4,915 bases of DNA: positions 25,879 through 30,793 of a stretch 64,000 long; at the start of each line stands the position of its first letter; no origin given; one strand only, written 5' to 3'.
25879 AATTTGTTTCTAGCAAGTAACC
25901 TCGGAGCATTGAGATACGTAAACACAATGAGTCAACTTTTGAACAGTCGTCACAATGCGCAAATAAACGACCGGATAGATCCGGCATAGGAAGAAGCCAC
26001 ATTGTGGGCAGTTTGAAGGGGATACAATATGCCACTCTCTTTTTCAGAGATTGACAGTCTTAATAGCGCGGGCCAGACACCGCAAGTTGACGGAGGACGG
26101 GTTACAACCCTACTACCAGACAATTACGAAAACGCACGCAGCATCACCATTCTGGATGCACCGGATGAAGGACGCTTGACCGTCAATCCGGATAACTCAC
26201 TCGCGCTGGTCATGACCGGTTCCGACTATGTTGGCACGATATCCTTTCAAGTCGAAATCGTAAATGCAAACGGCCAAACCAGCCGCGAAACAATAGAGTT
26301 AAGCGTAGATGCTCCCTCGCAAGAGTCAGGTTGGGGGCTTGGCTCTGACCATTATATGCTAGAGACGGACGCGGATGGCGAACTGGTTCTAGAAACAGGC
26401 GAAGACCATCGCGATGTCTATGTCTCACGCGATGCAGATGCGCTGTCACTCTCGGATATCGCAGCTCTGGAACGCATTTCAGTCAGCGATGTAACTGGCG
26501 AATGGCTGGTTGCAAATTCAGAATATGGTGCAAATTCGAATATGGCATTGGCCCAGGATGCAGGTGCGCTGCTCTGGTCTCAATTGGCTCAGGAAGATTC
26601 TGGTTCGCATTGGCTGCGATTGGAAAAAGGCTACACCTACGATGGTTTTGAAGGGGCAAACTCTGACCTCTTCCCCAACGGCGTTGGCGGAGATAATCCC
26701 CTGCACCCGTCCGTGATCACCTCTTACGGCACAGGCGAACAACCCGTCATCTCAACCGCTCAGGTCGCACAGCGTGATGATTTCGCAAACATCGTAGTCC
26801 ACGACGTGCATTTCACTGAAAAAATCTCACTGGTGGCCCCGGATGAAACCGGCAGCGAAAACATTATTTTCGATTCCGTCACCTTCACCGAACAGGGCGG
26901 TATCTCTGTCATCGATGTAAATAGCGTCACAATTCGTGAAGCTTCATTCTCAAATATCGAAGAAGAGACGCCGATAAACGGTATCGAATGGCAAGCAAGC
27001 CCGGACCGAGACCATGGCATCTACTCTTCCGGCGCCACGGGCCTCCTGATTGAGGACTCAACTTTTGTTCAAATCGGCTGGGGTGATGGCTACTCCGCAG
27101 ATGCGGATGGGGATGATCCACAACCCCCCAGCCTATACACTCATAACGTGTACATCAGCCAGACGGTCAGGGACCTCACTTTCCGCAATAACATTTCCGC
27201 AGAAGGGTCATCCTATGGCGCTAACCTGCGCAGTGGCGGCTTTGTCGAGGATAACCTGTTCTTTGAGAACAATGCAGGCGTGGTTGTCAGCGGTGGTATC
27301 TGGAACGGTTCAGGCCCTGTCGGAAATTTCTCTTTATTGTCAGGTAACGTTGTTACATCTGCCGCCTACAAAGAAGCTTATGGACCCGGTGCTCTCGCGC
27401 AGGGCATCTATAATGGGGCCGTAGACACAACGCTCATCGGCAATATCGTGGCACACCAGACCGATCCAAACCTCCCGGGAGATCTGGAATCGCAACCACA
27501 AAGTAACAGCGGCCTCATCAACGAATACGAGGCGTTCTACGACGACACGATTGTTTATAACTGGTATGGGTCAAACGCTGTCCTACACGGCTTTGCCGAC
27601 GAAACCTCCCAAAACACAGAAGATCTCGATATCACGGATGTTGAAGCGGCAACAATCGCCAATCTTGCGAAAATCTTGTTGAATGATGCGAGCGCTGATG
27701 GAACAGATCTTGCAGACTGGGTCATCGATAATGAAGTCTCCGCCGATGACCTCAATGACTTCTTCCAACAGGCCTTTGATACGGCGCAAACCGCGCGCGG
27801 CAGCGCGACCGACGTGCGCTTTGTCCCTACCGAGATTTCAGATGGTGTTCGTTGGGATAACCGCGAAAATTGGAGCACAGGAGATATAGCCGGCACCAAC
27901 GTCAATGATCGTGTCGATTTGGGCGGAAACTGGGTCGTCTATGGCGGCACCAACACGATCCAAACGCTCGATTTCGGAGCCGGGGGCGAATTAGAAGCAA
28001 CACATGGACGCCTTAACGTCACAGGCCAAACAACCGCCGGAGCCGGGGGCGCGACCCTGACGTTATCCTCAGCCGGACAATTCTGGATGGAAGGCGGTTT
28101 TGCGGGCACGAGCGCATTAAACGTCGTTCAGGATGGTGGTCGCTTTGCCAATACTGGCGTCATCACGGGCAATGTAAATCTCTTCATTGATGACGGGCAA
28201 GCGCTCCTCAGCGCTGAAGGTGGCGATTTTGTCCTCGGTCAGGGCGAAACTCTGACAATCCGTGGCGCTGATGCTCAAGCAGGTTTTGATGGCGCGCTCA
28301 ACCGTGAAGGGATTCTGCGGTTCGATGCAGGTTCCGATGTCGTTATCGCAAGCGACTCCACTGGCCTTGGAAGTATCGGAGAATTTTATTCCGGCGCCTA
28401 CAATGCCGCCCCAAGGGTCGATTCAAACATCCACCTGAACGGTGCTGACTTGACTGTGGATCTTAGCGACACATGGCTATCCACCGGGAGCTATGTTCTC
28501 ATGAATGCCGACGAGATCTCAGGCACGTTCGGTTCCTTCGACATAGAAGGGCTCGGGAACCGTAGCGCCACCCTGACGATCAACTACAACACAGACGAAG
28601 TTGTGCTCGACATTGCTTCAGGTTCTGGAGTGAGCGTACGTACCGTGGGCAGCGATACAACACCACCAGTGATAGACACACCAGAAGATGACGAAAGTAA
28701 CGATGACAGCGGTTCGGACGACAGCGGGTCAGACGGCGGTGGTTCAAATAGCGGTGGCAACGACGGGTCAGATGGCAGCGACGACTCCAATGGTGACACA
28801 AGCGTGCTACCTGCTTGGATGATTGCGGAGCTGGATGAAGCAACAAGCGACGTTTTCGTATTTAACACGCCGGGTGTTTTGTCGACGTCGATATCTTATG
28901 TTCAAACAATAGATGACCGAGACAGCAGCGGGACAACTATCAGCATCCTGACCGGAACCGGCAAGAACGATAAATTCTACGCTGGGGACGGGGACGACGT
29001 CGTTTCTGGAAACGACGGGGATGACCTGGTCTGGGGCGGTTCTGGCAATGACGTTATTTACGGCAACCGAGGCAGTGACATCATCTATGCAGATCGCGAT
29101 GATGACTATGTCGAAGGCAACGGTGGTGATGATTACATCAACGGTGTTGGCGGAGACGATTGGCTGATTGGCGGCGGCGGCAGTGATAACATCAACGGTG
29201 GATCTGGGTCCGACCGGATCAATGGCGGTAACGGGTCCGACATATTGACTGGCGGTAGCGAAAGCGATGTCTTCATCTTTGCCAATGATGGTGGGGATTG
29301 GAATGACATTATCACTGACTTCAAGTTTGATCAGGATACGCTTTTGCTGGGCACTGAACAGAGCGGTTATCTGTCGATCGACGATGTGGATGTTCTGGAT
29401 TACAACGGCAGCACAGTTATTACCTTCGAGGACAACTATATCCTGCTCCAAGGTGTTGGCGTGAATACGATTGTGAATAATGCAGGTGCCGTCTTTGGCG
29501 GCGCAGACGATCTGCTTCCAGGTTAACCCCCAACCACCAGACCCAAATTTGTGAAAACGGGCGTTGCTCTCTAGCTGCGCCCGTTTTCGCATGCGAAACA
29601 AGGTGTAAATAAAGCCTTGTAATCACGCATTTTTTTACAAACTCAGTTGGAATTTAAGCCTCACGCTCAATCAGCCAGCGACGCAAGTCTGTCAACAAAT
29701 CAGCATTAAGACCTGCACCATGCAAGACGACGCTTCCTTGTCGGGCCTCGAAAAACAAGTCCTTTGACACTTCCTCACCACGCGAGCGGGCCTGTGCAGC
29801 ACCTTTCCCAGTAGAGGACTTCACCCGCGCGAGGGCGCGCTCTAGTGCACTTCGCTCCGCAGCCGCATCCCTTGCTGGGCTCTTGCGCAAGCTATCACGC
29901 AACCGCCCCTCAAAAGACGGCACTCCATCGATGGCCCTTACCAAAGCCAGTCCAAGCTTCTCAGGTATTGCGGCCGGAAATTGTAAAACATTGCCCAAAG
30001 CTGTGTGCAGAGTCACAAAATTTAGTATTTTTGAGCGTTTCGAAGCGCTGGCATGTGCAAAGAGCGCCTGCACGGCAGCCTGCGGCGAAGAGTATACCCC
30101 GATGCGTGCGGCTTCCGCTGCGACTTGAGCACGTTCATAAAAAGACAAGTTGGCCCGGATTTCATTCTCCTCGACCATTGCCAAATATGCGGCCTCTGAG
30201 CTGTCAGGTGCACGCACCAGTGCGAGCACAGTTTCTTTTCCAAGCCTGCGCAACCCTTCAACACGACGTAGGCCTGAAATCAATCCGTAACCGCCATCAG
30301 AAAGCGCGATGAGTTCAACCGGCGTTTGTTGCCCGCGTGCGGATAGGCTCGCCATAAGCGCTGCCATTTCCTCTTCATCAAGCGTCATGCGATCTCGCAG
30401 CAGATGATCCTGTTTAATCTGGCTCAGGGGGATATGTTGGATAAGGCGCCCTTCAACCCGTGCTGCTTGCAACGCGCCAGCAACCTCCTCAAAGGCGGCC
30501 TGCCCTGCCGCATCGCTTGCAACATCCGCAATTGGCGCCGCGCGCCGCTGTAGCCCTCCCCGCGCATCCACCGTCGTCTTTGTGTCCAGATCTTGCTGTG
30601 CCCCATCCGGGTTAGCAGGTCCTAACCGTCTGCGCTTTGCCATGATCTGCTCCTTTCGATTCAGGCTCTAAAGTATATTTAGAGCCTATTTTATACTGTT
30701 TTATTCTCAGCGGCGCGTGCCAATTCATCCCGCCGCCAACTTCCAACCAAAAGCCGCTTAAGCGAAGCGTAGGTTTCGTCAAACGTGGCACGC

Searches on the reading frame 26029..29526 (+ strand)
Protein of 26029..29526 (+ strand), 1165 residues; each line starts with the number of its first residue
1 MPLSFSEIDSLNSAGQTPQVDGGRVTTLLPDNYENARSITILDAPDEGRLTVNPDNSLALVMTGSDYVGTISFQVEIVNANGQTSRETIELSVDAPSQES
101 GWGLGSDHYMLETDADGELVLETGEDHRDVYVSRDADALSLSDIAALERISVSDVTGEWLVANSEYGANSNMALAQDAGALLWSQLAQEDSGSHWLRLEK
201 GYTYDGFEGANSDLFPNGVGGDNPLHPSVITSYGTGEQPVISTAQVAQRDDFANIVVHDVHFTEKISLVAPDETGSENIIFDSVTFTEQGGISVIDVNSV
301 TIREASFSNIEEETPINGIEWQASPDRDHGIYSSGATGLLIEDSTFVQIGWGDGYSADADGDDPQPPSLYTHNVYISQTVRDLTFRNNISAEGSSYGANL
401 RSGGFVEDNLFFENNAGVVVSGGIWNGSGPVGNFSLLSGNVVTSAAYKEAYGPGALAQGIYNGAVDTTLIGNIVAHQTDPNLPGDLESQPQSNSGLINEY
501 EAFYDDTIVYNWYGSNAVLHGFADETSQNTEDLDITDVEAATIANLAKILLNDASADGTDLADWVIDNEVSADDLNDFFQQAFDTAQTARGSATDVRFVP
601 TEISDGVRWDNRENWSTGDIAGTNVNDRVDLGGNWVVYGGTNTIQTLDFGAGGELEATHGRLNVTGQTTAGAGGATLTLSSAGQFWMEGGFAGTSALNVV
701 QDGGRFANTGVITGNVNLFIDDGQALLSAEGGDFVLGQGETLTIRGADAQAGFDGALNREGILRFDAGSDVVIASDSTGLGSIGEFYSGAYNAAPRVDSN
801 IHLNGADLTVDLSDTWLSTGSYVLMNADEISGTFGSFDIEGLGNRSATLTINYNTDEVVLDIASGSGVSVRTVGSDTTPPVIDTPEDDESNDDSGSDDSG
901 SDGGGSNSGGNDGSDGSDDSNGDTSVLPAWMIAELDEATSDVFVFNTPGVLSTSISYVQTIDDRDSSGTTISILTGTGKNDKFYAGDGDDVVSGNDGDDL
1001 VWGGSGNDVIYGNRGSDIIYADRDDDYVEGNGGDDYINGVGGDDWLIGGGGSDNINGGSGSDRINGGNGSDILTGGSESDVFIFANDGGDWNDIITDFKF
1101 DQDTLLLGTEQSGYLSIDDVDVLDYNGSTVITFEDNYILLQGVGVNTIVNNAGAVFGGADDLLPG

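Call 48: search_protein_families(library=ncbifam, proteins=[window:26029-29526:+], max_evalue=0.001)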
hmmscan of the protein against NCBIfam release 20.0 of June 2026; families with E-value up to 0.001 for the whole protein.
window:26029-29526:+ (1165 aa): 6 families
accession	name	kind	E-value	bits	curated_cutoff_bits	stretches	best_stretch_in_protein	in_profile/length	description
NF033943.0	RTX_toxin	subfamily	2e-20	72.6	1000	1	975-1108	682-823/930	RTX family hemolysin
NF053766.1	ZapA_metallo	exception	5.5e-12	45.5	940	2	1030-1107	335-415/483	ZapA family metalloprotease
NF033203.1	entero_EhxA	exception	3.1e-10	38.9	2000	1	975-1102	733-861/997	enterohemolysin EhxA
NF050046.1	PueAB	exception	1.3e-08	33.7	670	1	1028-1150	490-610/616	polyurethane esterase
NF035945.1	Zn_serralysin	subfamily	5.5e-08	32.4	500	1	1039-1109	324-397/462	serralysin family metalloprotease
NF052454.1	BtaGlycanEglC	equivalog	4.5e-05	22.5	700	1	1048-1120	105-172/459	endo-1,3-1,4-beta-glycanase EglC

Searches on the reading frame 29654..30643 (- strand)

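Call 48: search_protein_families(library=ncbifam, proteins=[window:29654-30643:-], max_evalue=0.001)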
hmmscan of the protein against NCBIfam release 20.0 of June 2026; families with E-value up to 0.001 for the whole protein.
window:29654-30643:- (329 aa): 4 families
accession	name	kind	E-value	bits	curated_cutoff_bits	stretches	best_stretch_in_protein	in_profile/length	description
TIGR03454.1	partition_RepB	equivalog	8e-18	64.9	201.5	1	31-197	27-190/325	plasmid partitioning protein RepB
TIGR00180.1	parB_part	domain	3.9e-14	52.8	58.45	1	71-179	8-116/186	ParB/RepB/Spo0J family partition protein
TIGR04285.1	nucleoid_noc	exception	1.9e-10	40.6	315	1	68-173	2-104/255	nucleoid occlusion protein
TIGR03734.1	PRTRC_parB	hypoth_equivalog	2.3e-06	26.5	278.6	1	85-177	9-104/555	PRTRC system ParB family protein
